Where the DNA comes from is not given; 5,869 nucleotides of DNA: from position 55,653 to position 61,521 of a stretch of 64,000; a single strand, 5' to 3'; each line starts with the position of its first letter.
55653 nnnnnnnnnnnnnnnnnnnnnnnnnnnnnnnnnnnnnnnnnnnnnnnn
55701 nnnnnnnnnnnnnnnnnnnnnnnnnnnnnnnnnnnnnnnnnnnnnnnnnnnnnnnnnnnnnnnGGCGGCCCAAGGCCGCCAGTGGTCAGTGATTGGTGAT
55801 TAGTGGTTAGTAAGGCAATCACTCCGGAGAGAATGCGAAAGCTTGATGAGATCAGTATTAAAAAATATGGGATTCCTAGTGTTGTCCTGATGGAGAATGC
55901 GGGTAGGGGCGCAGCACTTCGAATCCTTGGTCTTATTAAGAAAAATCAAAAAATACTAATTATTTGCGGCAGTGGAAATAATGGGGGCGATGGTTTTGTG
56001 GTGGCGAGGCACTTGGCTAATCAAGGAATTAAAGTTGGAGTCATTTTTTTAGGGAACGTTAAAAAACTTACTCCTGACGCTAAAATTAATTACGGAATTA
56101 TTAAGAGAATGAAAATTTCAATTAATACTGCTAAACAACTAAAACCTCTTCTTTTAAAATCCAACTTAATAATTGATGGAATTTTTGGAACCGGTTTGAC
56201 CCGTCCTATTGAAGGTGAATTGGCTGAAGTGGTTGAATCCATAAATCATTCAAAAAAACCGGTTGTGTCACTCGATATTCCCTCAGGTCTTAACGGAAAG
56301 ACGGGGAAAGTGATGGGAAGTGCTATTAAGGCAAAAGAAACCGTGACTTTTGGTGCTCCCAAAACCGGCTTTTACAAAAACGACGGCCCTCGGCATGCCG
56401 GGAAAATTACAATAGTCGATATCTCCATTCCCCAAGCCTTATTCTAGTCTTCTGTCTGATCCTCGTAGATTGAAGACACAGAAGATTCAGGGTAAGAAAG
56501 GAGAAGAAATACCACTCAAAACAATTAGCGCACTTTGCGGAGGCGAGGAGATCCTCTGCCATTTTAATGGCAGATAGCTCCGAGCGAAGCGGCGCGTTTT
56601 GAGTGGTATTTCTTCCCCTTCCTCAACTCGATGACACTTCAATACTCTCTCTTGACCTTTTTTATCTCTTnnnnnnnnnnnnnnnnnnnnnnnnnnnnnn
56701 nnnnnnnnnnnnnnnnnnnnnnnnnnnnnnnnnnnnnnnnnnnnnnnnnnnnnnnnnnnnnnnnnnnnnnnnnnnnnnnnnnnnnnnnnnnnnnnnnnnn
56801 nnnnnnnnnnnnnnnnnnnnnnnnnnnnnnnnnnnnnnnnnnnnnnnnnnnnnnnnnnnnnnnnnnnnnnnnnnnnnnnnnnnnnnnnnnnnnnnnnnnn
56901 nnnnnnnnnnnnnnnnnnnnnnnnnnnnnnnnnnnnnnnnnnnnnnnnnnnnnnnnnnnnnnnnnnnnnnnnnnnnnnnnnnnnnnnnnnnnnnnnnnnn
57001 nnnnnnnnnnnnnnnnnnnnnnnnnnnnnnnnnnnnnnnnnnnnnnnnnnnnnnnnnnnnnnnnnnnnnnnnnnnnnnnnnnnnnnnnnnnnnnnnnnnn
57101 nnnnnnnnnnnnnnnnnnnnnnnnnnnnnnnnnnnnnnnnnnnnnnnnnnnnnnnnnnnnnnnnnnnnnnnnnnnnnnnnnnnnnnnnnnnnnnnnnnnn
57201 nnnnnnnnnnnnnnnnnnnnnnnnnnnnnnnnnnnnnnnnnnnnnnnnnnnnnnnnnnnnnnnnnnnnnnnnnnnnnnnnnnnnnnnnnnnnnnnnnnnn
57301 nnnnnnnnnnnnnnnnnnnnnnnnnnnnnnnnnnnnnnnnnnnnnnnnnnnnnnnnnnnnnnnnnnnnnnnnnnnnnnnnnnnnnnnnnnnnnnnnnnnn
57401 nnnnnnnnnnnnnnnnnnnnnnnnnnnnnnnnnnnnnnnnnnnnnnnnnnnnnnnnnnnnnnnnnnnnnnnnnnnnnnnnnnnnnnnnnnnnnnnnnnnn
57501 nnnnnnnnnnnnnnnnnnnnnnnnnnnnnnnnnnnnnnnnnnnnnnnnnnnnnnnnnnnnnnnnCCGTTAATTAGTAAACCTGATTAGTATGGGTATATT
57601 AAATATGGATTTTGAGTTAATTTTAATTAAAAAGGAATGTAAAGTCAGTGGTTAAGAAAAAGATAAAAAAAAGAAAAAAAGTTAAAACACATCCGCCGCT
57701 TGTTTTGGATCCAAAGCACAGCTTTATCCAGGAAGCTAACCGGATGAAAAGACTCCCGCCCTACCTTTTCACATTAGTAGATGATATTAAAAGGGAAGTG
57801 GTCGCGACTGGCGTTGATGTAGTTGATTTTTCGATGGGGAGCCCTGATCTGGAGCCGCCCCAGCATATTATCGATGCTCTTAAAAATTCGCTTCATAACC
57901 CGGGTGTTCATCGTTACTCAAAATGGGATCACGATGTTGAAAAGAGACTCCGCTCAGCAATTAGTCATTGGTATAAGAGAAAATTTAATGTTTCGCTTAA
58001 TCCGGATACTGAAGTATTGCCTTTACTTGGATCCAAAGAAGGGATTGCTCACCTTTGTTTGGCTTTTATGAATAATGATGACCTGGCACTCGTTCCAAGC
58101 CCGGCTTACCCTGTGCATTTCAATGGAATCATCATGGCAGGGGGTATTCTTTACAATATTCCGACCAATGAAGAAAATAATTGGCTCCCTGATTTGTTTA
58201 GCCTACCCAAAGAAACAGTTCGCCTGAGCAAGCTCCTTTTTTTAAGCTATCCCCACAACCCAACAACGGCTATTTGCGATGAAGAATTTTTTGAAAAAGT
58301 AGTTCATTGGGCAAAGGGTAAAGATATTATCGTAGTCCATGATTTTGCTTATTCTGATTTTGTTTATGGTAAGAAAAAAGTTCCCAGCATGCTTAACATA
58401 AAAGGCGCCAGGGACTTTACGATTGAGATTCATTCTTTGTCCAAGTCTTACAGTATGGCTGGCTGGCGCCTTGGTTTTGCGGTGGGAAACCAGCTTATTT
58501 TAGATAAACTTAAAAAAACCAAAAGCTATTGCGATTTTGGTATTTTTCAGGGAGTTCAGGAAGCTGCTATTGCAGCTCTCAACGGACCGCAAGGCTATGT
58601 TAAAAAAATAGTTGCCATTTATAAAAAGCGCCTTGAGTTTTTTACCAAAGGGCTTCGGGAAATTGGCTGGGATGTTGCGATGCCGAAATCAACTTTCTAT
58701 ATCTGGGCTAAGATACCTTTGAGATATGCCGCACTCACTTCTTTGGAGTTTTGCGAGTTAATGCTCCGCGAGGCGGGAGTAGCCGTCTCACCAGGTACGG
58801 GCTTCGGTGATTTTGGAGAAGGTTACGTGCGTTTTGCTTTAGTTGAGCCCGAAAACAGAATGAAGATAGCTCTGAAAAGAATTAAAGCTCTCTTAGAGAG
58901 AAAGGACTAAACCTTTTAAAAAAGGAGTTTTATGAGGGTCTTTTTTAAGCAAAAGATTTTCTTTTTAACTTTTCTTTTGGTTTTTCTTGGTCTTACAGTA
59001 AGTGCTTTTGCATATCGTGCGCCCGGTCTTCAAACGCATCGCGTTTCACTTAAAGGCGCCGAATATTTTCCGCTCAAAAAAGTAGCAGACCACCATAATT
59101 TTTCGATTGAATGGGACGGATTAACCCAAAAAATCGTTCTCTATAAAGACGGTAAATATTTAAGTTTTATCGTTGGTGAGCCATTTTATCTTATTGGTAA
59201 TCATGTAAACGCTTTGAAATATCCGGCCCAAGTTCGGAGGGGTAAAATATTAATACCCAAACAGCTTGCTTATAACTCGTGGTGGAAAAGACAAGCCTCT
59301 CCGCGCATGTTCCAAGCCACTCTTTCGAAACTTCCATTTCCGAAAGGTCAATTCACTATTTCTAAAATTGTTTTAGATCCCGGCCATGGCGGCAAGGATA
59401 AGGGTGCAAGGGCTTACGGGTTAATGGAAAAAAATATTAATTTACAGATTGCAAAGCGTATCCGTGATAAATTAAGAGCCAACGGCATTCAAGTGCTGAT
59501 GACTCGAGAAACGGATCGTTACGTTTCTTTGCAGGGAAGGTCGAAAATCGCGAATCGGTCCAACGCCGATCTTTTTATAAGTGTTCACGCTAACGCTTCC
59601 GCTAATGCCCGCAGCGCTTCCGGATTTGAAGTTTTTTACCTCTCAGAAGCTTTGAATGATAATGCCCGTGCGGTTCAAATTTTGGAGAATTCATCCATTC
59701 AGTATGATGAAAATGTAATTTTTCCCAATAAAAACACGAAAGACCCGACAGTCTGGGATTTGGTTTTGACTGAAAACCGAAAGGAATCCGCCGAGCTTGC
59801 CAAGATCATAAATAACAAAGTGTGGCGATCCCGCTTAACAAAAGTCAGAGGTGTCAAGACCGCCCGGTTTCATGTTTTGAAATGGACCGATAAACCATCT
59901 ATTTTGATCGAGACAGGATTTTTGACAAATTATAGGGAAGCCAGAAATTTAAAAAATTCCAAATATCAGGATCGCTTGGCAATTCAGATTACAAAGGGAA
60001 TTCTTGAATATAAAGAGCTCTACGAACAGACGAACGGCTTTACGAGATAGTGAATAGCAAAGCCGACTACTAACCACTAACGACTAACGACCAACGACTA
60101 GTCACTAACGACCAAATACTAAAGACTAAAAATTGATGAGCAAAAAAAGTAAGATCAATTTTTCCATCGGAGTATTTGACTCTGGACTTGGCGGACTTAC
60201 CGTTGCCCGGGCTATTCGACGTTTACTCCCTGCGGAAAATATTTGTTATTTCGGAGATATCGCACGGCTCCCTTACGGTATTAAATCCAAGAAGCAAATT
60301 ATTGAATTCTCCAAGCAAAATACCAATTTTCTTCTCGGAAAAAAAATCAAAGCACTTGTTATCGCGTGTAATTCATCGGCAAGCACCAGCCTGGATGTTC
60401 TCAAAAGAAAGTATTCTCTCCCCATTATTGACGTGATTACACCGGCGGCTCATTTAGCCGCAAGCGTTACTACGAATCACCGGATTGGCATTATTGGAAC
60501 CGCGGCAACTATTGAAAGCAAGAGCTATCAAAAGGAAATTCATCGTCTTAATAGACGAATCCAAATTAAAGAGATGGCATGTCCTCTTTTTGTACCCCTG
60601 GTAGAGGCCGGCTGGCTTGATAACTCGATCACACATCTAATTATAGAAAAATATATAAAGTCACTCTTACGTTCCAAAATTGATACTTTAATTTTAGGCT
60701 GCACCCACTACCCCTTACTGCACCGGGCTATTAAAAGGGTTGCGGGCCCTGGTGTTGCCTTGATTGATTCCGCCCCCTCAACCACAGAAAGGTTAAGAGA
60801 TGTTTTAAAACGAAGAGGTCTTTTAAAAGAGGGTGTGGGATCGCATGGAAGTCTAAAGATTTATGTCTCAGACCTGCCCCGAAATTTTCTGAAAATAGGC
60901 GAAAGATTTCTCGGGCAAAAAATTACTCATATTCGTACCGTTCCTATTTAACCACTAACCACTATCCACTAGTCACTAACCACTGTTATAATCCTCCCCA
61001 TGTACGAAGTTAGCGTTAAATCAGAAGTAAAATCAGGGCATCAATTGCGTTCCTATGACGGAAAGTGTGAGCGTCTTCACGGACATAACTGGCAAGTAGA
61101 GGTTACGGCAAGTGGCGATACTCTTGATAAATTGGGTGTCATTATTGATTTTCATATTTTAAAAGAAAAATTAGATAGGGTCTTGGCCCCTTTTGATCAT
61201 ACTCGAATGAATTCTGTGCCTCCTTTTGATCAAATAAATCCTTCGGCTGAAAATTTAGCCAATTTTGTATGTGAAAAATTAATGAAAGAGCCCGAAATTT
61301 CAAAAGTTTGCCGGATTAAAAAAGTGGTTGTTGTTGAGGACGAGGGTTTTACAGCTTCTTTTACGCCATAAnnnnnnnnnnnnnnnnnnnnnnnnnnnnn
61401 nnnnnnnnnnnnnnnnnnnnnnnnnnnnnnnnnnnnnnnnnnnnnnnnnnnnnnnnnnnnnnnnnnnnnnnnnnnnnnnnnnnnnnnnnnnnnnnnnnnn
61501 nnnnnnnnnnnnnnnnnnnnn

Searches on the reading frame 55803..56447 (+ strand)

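Call 12: search_protein_families(library=pfam, proteins=[window:55803-56447:+], max_evalue=0.00001)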
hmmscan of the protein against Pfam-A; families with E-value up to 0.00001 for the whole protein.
window:55803-56447:+ (214 aa): 1 family
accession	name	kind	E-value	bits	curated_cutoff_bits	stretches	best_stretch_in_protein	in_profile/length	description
PF03853.21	YjeF_N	-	5e-54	183.2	24.9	1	28-189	3-169/169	YjeF-related protein N-terminus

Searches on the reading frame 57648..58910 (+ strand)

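Call 12: search_protein_families(library=pfam, proteins=[window:57648-58910:+], max_evalue=0.00001)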
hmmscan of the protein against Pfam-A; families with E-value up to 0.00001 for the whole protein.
window:57648-58910:+ (420 aa): 1 family
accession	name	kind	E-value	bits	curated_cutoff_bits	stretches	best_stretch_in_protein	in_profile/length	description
PF00155.27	Aminotran_1_2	-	2.5e-60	205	19.7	1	57-412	2-361/361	Aminotransferase class I and II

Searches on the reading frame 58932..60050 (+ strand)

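Call 33: search_protein_families(library=pfam, proteins=[window:58932-60050:+], max_evalue=0.01)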
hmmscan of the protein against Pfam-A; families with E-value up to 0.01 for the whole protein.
window:58932-60050:+ (372 aa): 2 families
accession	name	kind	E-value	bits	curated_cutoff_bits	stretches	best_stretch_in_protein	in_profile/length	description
PF01520.23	Amidase_3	-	1.9e-57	194.5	27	1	146-358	1-173/174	N-acetylmuramoyl-L-alanine amidase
PF07833.16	Cu_amine_oxidN1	-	4.5e-07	30.2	24.2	1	42-110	18-86/108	Copper amine oxidase N-terminal domain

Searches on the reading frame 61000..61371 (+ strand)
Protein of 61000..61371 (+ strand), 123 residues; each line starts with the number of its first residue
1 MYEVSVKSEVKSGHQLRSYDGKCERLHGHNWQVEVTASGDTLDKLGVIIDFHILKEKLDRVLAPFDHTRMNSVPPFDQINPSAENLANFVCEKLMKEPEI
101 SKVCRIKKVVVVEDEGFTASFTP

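Call 60: search_protein_families(library=pfam, proteins=[window:61000-61371:+], max_evalue=0.01)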
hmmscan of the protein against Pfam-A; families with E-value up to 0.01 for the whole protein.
window:61000-61371:+ (123 aa): 1 family
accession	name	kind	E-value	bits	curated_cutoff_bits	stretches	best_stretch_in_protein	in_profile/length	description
PF01242.24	PTPS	-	2e-32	112.2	22.4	1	3-121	1-118/121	6-pyruvoyl tetrahydropterin synthase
